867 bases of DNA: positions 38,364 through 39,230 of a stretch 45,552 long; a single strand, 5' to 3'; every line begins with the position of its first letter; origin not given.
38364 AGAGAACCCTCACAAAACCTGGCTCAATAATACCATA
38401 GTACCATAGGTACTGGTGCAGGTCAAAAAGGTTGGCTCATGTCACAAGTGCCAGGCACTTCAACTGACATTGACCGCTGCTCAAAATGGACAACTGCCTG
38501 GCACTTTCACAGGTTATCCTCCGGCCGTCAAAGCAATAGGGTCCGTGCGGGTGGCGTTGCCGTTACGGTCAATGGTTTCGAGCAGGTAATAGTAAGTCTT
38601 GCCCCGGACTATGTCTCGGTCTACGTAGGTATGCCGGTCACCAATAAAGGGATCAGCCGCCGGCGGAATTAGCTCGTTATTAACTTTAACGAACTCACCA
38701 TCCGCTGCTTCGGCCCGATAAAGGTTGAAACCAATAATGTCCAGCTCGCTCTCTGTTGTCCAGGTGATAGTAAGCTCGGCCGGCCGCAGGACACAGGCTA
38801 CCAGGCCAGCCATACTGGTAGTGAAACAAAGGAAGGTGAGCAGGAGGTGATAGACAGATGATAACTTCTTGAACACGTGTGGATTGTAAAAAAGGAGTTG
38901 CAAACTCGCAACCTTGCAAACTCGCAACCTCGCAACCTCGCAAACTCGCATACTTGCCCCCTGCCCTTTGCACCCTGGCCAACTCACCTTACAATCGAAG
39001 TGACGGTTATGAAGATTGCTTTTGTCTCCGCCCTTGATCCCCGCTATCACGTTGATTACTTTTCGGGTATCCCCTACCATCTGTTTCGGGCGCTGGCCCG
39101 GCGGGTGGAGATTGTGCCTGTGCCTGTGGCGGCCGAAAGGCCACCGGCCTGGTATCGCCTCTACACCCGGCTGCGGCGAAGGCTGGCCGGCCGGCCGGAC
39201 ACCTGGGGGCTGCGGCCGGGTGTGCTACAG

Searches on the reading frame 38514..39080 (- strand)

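Call 16: search_protein_families(library=pfam, proteins=[window:38514-39080:-], max_evalue=0.01)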
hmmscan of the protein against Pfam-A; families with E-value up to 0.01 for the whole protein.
window:38514-39080:- (188 aa): 0 families

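Call 18: search_protein_families(library=ncbifam, proteins=[window:38514-39080:-], max_evalue=0.01)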
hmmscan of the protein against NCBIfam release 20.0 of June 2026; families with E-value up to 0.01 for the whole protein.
window:38514-39080:- (188 aa): 0 families

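Call 40: search_protein_families(library=ncbifam, proteins=[window:38514-39080:-], max_evalue=10)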
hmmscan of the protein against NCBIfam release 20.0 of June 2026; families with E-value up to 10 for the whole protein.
window:38514-39080:- (188 aa): 1 family
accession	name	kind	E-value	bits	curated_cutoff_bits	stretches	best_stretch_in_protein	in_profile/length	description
TIGR03000.1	plancto_dom_1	domain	0.023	14.6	43.1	1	147-187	26-68/75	TIGR03000 domain-containing protein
